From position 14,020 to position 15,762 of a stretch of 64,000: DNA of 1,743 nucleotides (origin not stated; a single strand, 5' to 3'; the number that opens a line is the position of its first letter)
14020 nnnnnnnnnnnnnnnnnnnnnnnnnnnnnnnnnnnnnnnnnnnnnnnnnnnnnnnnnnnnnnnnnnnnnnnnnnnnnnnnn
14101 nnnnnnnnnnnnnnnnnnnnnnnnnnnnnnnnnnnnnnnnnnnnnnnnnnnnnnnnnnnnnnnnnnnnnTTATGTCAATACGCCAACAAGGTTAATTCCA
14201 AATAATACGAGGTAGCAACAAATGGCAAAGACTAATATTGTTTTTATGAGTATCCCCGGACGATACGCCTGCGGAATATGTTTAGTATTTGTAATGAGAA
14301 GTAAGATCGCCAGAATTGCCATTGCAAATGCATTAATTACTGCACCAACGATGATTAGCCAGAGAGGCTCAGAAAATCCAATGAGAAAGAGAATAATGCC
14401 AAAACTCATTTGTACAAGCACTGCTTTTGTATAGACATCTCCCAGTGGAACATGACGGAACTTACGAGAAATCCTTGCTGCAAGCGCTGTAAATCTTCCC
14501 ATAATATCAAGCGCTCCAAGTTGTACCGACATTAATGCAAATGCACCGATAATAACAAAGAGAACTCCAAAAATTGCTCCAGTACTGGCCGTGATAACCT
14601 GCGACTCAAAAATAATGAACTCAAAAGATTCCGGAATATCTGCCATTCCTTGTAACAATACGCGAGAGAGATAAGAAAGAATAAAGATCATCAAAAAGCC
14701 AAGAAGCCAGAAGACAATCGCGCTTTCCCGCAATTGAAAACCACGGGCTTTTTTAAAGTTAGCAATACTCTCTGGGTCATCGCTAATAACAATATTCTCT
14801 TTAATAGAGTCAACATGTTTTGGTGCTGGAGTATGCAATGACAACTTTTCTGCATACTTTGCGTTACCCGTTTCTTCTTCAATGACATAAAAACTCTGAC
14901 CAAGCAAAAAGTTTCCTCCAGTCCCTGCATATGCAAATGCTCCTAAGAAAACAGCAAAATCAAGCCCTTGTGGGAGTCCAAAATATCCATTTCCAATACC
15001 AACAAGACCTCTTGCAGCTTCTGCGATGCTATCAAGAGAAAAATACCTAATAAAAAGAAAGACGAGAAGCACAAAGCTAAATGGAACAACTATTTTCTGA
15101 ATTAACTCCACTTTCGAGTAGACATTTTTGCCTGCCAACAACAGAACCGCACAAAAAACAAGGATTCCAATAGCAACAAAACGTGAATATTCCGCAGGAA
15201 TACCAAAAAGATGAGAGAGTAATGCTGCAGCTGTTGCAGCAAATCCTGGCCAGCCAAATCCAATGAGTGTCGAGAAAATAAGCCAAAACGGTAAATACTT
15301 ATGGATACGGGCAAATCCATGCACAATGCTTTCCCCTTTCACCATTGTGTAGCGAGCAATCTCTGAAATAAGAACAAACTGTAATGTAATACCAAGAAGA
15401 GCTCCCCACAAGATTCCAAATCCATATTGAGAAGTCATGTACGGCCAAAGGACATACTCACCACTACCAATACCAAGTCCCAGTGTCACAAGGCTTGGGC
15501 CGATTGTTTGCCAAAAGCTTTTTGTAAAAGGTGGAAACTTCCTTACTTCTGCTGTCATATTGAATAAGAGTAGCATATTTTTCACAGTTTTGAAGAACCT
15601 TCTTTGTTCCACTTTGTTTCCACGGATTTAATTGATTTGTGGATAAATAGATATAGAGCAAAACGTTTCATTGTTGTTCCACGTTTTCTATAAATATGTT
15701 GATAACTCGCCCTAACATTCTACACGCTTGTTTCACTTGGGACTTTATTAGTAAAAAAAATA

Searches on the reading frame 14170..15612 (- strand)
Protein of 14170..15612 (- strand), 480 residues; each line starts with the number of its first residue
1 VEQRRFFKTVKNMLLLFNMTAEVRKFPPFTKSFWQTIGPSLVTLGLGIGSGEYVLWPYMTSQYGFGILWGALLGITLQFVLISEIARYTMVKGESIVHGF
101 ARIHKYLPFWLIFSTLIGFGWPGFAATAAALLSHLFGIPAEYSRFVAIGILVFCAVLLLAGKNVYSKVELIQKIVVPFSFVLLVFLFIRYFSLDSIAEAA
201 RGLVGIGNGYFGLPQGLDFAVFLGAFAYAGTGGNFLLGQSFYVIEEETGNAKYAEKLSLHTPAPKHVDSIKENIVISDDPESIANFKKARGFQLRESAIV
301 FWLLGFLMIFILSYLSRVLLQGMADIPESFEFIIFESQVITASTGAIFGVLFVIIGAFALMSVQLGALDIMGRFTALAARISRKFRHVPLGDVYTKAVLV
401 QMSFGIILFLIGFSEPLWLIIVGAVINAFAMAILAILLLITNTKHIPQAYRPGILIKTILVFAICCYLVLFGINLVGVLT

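Call 8: search_protein_families(library=pfam, proteins=[window:14170-15612:-], max_evalue=0.001)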
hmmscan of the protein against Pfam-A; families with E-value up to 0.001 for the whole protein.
window:14170-15612:- (480 aa): 0 families

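Call 47: search_protein_families(library=ncbifam, proteins=[window:14170-15612:-], max_evalue=0.01)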
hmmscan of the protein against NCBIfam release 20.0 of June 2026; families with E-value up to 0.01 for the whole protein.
window:14170-15612:- (480 aa): 1 family
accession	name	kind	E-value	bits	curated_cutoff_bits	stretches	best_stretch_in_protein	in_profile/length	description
NF037982.1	Nramp_1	equivalog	1.9e-67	228.2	50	1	38-445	1-403/404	Nramp family divalent metal transporter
